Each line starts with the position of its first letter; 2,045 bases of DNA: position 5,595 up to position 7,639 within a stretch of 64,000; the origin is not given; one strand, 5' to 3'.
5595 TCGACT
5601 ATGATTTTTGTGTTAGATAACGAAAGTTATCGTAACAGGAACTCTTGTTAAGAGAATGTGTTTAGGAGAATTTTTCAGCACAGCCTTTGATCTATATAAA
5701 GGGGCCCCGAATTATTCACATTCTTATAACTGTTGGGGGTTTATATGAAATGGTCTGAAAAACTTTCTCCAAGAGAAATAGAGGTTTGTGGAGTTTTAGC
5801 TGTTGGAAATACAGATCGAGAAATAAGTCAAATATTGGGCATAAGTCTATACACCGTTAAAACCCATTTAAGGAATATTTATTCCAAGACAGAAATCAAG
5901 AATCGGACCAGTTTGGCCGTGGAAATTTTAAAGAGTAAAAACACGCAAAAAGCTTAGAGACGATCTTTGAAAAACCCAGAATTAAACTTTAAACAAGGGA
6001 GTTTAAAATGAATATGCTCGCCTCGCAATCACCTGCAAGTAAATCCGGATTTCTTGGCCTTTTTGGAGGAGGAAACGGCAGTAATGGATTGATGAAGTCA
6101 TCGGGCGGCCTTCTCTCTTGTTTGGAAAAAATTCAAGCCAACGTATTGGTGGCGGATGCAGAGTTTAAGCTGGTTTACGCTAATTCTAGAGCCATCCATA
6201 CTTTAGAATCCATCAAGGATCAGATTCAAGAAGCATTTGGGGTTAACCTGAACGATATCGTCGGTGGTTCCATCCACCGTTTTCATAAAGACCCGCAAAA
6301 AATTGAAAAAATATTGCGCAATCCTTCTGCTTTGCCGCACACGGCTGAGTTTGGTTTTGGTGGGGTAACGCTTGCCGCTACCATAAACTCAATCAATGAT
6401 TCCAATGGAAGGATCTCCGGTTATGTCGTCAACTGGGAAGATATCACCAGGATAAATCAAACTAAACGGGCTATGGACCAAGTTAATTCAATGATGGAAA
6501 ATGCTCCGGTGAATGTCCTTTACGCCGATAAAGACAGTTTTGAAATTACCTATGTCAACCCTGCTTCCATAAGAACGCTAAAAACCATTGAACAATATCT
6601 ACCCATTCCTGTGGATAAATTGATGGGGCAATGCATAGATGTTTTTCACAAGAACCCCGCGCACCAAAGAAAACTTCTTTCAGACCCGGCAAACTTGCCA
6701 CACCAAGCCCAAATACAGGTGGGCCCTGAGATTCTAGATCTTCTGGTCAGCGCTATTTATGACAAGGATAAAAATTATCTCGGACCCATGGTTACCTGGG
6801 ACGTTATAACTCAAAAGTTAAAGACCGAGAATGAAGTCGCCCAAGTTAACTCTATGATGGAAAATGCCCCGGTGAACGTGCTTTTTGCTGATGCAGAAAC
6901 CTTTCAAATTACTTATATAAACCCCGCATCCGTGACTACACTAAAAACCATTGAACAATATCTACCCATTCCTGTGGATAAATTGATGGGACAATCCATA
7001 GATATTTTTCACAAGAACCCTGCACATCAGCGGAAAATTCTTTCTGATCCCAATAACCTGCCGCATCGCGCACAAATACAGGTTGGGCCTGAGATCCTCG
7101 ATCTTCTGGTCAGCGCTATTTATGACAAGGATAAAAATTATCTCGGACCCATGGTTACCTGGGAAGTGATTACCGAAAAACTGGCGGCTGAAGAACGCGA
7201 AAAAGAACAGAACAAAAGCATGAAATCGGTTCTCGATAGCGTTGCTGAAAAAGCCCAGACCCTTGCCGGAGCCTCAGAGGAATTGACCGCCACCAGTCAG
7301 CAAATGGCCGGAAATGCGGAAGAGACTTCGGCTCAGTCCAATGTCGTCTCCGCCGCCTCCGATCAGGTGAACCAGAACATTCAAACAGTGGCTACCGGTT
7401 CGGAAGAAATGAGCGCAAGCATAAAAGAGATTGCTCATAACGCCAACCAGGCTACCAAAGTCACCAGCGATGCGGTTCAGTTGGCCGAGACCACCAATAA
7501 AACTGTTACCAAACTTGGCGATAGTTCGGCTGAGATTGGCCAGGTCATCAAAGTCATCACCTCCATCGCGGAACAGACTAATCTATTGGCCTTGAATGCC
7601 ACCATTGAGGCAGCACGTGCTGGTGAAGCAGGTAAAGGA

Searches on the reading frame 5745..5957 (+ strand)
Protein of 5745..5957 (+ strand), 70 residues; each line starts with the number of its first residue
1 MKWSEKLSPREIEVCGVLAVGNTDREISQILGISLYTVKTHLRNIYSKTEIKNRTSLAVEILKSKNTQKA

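Call 3: search_protein_families(library=pfam, proteins=[window:5745-5957:+], max_evalue=0.01)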
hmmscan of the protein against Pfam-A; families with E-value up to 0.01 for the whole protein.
window:5745-5957:+ (70 aa): 3 families
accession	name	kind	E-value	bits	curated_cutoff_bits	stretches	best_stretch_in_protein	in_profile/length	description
PF00196.25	GerE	-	2.7e-15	56.2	23.5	1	6-59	2-55/57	Bacterial regulatory proteins, luxR family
PF04967.18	HTH_10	-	0.002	18.3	23.1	1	25-48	27-50/53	HTH DNA binding domain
PF08281.18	Sigma70_r4_2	-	0.0034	17.4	25.7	1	25-44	30-49/54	Sigma-70, region 4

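Call 4: search_protein_families(library=ncbifam, proteins=[window:5745-5957:+], max_evalue=0.01)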
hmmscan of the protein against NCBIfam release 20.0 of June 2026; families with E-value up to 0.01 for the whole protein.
window:5745-5957:+ (70 aa): 26 families (the best 25 are shown)
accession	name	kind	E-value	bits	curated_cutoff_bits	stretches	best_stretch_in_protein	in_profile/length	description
TIGR03020.2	EpsA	equivalog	4.6e-13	49.4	170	1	5-56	189-240/247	XrtB/PEP-CTERM-associated transcriptional regulator EpsA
NF052366.1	photon_PedR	equivalog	2.4e-11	43.6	120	1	6-58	2-54/74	photosynthetic electron transport-dependent transcriptional regulator PedR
NF007505.1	PRK10100.1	equivalog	1.4e-10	41.2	250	1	5-56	143-194/204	biofilm master transcriptional regulator CsgD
NF052445.1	RespRegMctR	equivalog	1.4e-08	34.4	300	1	4-58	142-196/205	two-component system response regulator MctR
NF047785.1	respo_reg_MadR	equivalog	1.9e-08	33.9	300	1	4-57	146-199/209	MadR family response regulator transcription factor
TIGR03541.1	reg_near_HchA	equivalog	4.7e-08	32.8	215.6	1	4-59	169-223/232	PA1136 family autoinducer-binding transcriptional regulator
NF007708.0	PRK10403.1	equivalog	1.6e-07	31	343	1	7-67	154-214/215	nitrate/nitrite response regulator protein NarP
NF003420.0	PRK04841.1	equivalog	2.6e-07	29.1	537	1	6-56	838-888/903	HTH-type transcriptional regulator MalT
NF007935.0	PRK10651.1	equivalog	2.6e-06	26.8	250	1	5-65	154-214/216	two-component system response regulator NarL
NF007561.1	PRK10188.1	equivalog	3.2e-06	26.7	350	1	5-59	178-232/240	quorum-sensing transcriptional regulator SdiA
NF011896.0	PRK15369.1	equivalog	3.3e-06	26.9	242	1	5-57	148-200/211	two component system response regulator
NF041673.1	transregRamA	equivalog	4.5e-06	26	500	1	2-54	214-266/280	acetate metabolism transcriptional regulator RamA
NF041232.1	BagY_FevT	exception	9.7e-06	24.7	700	1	6-61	296-351/367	LuxR family transcriptional regulator BagY/FevT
NF047402.1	TransRegVisN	equivalog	2.2e-05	23.8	250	1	6-55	185-234/246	transcriptional regulator VisN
NF007403.0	PRK09935.1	equivalog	3.1e-05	23.7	271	1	6-55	149-198/210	fimbria biosynthesis transcriptional regulator FimZ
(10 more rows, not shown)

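Call 13: find_homologous_proteins(query=window:5745-5957:+, max_evalue=0.00001)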
Query window:5745-5957:+ (70 aa): 3 proteins with E <= 0.00001 among 3 candidates.
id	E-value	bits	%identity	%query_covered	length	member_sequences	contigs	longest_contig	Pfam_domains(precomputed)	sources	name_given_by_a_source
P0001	5.1e-37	141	100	100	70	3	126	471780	PF00196.26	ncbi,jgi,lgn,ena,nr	ncbi:MAG: hypothetical protein HN472_12270 [Nitrospina sp.]|jgi:DNA-binding CsgD family transcriptio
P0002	8.6e-28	112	79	100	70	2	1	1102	PF00196.26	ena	-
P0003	2.7e-22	95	74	94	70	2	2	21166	PF00196.26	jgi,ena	jgi:DNA-binding NarL/FixJ family response regulator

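Call 16: find_encoding_contigs(protein=P0003, flank=10000, max_places=4)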
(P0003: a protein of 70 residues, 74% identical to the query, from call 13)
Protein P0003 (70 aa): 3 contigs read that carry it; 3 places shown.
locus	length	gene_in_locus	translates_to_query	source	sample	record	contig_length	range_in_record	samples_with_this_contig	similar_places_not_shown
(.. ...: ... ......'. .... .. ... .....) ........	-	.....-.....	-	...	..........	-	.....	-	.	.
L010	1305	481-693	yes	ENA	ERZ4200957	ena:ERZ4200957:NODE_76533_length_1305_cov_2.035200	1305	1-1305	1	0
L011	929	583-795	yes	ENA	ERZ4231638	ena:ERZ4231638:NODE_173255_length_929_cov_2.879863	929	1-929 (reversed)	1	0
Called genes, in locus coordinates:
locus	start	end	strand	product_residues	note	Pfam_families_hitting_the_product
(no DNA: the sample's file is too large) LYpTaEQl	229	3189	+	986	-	PF02743:dCache_1, PF00672:HAMP, PF00015:MCPsignal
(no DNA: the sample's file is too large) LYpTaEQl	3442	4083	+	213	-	-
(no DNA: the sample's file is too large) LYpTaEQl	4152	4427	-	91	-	PF04368:DUF507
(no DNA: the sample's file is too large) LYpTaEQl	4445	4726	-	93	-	PF04368:DUF507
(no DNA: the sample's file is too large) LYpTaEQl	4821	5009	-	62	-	-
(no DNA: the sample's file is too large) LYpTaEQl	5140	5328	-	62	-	-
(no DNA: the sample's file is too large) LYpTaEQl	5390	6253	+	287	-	PF00902:TatC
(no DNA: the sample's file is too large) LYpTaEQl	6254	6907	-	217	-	PF02517:Rce1-like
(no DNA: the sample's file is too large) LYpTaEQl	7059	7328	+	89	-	-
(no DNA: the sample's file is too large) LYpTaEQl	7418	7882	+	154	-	PF02502:LacAB_rpiB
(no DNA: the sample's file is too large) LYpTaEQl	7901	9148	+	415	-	PF00464:SHMT, PF01212:Beta_elim_lyase (weak)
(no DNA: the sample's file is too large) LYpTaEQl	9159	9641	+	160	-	PF22811:Zn_ribbon_NrdR, PF03477:ATP-cone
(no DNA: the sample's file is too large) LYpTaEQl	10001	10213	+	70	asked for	PF00196:GerE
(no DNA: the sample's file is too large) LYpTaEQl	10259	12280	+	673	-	PF13188:PAS_8 (faint), PF13426:PAS_9 (faint), PF13596:PAS_10 (faint), PF00015:MCPsignal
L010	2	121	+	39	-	?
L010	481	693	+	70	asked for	PF00196:GerE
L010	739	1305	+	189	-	?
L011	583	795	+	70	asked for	PF00196:GerE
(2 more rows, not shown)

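Call 58: search_solved_structures(query=window:5745-5957:+, max_evalue=0.001)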
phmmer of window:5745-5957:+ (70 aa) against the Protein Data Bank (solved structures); distinct sequences matched with E-value up to 0.001: 22.
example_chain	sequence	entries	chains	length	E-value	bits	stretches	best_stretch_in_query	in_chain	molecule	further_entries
4wt0_B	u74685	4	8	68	8e-09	38.4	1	4-60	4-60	Response regulator receiver domain protein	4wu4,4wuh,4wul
7ve4_A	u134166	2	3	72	2.9e-08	36.7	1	5-59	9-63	DNA-binding response regulator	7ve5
8vd6_A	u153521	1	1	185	3.7e-08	36.4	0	13-40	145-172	CAP REPEAT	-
4wsz_A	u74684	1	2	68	4.3e-08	36.2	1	4-60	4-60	Response regulator receiver domain protein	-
2rnj_A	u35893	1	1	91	5.7e-08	35.8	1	5-59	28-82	Response regulator protein vraR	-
5hev_A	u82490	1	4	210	8.2e-08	35.3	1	5-63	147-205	Response regulator protein VraR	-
4gvp_A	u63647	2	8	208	1.3e-07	34.6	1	5-59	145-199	Response regulator protein vraR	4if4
7ve6_A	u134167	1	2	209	1.3e-07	34.6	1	5-59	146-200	Response regulator protein VraR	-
4yn8_A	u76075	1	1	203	7.1e-07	32.3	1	5-57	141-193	Response regulator ChrA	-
7r3g_B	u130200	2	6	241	1.1e-05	28.6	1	7-58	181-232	Regulatory protein RhlR | PROSS optimized variant of RhlR with 75 mutations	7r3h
7vim_A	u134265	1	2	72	1.9e-05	27.8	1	6-57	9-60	Protein EsrB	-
3kln_A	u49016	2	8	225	1.9e-05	27.8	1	5-57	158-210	Transcriptional regulator, LuxR family | Transcriptional regulator VpsT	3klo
7x1k_A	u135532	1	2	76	2.2e-05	27.6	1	7-63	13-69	Chemotaxis protein CheY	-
1fse_A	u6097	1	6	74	2.4e-05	27.5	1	7-64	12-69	GERE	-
8u3b_G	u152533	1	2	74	6.4e-05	26.2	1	6-61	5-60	Nitrate/nitrite response regulator protein NarL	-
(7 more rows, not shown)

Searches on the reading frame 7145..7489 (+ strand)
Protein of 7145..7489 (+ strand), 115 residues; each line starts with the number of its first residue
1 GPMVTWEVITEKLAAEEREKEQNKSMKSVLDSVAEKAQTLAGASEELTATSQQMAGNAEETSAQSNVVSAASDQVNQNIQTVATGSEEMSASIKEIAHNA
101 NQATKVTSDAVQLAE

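Call 80: search_protein_families(library=pfam, proteins=[window:7145-7489:+], max_evalue=10)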
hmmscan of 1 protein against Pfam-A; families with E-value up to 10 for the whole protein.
seq(115 aa): 19 families
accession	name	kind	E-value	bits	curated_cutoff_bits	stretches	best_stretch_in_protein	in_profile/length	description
PF00015.26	MCPsignal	-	0.013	15.8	34.6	1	12-107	79-172/172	Methyl-accepting chemotaxis protein (MCP) signalling domain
PF07889.17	DUF1664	-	0.055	13.9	34.6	1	24-98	48-122/124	Protein of unknown function (DUF1664)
PF12059.13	DUF3540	-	0.067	13.5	27.9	1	42-106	90-154/199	Protein of unknown function (DUF3540)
PF07555.19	NAGidase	-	0.12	12.1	25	1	16-99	121-195/295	beta-N-acetylglucosaminidase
PF20175.3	Tra1_central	-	0.14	11.3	27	1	10-105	152-244/585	Tra1 HEAT repeat central region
PF06419.17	COG6_N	-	0.16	12.6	27.4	1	70-112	33-75/114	Conserved oligomeric complex COG6, N-terminal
PF25547.1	WXG100_2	-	0.16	12.4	27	1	36-104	34-102/150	WXG100 like domain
PF24423.1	OVT1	-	0.18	12.6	30.9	1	25-105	9-85/100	Major antigen, helical domain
PF04108.17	ATG17_like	-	0.29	11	43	1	15-112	155-253/355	Autophagy protein ATG17-like domain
PF06103.16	DUF948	-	0.57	10.8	37.2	1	35-86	30-81/89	Bacterial protein of unknown function (DUF948)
PF23067.1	MG280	-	0.59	10.1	27.4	1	16-99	94-176/259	Uncharacterised protein MG280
PF09177.16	STX6_10_61_N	-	0.71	10.9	29.4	2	32-111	5-81/99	Syntaxin 6/10/61, N-terminal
PF19745.5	FUT8_N_cat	-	0.81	8.8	27.6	1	13-96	49-134/499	Alpha-(1,6)-fucosyltransferase N- and catalytic domains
PF19353.4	DUF5930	-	1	8.8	27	1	11-105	120-235/320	Family of unknown function (DUF5930)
PF17234.7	MPM1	-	1.3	9.7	25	1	5-95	77-162/169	Mitochondrial peculiar membrane protein 1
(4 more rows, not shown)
